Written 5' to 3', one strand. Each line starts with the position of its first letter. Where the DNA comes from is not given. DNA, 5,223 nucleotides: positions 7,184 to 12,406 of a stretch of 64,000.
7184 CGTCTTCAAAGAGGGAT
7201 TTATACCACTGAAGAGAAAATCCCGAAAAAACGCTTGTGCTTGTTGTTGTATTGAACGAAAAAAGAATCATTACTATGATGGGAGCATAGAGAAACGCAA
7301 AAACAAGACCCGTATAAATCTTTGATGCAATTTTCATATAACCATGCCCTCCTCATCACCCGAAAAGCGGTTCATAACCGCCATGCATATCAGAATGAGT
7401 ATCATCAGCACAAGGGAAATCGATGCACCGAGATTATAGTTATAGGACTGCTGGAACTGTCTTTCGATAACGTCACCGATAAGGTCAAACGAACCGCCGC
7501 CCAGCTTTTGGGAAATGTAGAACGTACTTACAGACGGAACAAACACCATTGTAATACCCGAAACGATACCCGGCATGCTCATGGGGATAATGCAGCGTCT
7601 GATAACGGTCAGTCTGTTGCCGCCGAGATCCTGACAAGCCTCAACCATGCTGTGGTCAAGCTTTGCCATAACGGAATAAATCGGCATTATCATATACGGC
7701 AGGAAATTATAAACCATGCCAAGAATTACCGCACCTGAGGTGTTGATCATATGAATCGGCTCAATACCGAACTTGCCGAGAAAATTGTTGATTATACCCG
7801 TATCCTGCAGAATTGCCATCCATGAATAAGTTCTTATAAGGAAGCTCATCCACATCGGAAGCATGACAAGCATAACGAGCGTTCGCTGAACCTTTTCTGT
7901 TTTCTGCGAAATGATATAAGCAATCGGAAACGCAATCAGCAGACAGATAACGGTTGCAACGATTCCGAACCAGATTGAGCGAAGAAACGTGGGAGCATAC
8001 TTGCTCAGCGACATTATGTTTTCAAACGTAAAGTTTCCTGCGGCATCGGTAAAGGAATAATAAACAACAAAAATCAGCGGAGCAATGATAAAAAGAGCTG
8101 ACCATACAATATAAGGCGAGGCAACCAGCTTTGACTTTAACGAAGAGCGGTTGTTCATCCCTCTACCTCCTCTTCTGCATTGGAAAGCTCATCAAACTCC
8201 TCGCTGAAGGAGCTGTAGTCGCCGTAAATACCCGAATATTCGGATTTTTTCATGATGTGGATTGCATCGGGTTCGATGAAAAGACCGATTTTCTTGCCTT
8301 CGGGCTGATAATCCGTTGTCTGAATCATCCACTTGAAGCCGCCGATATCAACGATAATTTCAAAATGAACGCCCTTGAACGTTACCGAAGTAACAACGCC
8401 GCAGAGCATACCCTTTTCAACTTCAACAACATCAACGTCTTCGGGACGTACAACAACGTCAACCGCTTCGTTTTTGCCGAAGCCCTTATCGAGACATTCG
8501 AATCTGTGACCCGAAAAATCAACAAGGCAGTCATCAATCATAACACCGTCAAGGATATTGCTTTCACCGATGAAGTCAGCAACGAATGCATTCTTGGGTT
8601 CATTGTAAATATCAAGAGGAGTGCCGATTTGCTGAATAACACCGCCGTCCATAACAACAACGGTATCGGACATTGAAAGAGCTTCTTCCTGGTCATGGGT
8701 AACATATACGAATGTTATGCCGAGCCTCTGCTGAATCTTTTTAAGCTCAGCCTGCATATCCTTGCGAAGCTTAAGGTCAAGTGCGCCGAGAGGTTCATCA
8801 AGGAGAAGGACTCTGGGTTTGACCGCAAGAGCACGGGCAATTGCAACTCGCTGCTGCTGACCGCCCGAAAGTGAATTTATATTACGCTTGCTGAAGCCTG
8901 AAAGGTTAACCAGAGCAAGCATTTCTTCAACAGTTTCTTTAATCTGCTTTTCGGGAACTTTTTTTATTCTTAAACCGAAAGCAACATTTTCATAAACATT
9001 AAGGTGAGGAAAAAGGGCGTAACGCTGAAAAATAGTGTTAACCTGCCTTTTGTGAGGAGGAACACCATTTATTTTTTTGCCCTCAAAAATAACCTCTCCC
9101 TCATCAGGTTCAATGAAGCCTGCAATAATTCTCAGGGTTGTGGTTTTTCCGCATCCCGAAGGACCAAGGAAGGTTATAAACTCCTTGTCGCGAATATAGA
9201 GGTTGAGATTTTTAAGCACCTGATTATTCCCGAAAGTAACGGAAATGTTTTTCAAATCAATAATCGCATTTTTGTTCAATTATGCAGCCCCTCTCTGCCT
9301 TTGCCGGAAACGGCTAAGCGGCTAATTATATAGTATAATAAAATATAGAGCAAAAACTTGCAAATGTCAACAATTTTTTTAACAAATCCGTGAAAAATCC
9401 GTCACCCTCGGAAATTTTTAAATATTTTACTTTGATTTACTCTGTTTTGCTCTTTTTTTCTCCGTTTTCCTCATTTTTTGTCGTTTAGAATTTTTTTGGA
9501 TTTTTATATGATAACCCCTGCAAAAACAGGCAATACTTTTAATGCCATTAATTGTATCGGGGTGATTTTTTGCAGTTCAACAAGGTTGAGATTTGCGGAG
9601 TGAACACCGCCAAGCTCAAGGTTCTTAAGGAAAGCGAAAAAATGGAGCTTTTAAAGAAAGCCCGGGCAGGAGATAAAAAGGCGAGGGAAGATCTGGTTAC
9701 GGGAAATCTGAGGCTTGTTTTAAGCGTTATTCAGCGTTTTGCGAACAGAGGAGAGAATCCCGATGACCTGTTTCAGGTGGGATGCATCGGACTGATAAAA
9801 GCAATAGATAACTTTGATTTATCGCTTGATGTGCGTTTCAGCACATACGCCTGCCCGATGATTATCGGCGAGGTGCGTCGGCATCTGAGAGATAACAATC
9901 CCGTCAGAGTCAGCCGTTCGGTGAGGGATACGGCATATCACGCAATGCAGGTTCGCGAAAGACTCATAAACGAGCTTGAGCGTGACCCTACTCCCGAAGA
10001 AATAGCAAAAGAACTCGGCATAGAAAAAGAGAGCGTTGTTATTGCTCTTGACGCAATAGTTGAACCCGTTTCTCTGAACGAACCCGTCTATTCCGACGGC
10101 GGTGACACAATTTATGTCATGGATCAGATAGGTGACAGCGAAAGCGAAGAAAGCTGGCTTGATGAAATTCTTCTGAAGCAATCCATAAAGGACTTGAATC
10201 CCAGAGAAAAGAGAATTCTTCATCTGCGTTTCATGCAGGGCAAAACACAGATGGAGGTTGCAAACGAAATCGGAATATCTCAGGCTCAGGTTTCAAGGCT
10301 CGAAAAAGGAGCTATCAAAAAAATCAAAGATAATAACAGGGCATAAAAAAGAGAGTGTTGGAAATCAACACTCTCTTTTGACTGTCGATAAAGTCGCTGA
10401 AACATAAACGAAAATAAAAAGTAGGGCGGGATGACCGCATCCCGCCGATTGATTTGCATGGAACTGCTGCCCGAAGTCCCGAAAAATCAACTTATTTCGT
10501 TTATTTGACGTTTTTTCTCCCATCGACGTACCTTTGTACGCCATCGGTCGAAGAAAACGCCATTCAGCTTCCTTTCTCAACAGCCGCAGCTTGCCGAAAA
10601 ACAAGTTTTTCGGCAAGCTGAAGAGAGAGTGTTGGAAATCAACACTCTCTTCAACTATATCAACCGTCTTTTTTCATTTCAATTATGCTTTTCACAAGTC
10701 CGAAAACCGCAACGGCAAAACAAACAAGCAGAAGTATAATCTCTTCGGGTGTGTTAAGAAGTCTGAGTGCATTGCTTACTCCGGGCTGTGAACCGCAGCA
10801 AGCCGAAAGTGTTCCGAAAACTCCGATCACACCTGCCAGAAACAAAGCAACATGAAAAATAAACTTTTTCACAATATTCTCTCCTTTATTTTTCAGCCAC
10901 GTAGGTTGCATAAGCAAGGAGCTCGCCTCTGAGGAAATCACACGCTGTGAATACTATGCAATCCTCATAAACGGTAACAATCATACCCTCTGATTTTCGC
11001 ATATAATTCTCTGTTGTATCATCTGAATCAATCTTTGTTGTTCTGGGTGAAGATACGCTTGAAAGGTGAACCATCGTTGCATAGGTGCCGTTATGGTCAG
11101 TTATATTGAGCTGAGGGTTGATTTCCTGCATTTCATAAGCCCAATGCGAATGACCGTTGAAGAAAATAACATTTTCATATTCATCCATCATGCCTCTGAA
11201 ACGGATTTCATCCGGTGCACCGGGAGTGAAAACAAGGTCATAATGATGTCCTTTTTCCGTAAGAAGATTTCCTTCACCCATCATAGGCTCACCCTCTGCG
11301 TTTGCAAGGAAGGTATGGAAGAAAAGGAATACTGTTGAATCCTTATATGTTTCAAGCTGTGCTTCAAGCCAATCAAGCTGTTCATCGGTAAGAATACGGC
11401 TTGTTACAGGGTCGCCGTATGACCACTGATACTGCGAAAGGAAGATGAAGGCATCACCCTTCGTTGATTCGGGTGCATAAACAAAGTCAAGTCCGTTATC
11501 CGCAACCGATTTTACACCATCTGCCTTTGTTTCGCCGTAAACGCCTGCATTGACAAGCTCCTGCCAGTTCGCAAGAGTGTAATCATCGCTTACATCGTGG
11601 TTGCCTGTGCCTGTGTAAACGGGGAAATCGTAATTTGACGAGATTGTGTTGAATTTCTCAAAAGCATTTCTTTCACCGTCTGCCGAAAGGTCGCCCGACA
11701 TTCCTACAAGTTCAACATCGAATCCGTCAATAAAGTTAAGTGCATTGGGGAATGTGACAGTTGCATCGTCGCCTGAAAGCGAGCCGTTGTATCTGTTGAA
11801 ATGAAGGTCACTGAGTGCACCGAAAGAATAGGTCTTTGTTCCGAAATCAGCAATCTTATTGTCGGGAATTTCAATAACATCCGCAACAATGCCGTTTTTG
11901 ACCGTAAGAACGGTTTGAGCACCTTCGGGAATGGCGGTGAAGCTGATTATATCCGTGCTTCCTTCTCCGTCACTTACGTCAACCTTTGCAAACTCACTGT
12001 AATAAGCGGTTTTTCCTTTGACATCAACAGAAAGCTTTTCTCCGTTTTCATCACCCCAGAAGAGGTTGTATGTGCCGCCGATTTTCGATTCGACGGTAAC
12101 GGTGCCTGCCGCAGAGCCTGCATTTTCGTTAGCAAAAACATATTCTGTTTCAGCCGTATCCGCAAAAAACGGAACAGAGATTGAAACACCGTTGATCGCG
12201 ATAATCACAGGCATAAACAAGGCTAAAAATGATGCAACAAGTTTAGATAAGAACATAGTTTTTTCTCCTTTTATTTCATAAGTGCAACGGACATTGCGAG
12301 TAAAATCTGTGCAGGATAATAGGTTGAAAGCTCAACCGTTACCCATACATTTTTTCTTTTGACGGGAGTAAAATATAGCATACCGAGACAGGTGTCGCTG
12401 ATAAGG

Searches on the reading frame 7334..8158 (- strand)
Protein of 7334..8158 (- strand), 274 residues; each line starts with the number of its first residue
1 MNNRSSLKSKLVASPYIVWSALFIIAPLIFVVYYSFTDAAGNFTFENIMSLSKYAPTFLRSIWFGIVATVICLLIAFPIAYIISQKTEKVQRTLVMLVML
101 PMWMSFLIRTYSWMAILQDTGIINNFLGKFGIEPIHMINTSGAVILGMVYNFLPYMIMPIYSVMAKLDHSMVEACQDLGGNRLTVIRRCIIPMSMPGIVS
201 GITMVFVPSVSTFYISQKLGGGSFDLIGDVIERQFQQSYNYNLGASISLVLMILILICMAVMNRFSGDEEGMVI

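Call 24: search_protein_families(library=pfam, proteins=[window:7334-8158:-], max_evalue=0.001)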
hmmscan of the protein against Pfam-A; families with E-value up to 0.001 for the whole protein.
window:7334-8158:- (274 aa): 1 family
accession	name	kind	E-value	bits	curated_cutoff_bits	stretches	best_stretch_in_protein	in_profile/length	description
PF00528.27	BPD_transp_1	-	2.7e-09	37.4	26.4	1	78-257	3-168/184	Binding-protein-dependent transport system inner membrane component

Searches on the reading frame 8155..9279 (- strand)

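Call 24: search_protein_families(library=pfam, proteins=[window:8155-9279:-], max_evalue=0.001)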
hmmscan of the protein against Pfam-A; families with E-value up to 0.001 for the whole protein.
window:8155-9279:- (374 aa): 2 families
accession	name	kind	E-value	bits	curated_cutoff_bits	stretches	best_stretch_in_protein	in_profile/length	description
PF00005.33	ABC_tran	-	3.6e-37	128.5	25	1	22-164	1-136/137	ABC transporter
PF08402.16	TOBE_2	-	0.00031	21.2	21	1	275-341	1-74/76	TOBE domain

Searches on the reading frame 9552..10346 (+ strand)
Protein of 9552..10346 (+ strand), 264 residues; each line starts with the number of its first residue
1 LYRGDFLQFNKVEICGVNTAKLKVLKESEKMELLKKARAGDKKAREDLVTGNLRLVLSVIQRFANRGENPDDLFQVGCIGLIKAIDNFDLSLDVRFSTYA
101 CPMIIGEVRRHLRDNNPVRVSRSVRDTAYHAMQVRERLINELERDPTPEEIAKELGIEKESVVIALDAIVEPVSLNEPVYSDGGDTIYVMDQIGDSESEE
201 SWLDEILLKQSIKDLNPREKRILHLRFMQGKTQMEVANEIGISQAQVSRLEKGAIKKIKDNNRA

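Call 24: search_protein_families(library=pfam, proteins=[window:9552-10346:+], max_evalue=0.001)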
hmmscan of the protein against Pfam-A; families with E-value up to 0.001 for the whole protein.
window:9552-10346:+ (264 aa): 9 families
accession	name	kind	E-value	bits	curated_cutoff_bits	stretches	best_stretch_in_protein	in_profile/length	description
PF04542.20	Sigma70_r2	-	2.5e-17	62.9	24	1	48-116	1-69/71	Sigma-70 region 2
PF04545.22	Sigma70_r4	-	2e-15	56.5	24.1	1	212-259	2-49/50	Sigma-70, region 4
PF04539.22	Sigma70_r3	-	3.5e-12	46.7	25.3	1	133-184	8-59/78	Sigma-70 region 3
PF01381.28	HTH_3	-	1.6e-05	25.2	23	1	229-255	8-33/55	Helix-turn-helix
PF12802.13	MarR_2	-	1.8e-05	25.2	27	0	214-250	2-40/61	MarR family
PF07638.17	Sigma70_ECF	-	1.9e-05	25.1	21.1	1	199-249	120-170/185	ECF sigma factor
PF08281.18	Sigma70_r4_2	-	5.4e-05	23.2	25.7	0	209-247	5-43/54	Sigma-70, region 4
PF00196.25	GerE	-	0.0001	22.3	23.5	0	215-263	3-50/57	Bacterial regulatory proteins, luxR family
PF13560.12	HTH_31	-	0.00039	21.1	27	0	226-255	10-39/64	Helix-turn-helix domain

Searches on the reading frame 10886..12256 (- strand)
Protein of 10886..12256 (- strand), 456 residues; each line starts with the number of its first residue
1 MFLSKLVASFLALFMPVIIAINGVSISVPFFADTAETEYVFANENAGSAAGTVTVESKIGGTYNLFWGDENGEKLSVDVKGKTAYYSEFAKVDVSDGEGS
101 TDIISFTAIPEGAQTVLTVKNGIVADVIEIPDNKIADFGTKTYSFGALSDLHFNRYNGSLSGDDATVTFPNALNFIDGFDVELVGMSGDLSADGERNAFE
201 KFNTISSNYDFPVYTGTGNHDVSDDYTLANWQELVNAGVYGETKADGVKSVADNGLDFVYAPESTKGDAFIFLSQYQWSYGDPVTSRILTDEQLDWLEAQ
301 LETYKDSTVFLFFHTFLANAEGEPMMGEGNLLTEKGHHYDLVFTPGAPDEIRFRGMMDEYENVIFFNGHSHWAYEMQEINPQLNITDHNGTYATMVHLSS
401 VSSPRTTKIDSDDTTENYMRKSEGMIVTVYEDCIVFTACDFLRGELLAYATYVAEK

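Call 7: search_protein_families(library=pfam, proteins=[window:10886-12256:-], max_evalue=0.001)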
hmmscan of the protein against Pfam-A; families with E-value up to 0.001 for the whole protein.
window:10886-12256:- (456 aa): 1 family
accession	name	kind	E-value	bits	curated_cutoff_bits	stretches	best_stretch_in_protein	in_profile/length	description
PF00149.33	Metallophos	-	0.0002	22.3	21.5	1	145-342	3-183/191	Calcineurin-like phosphoesterase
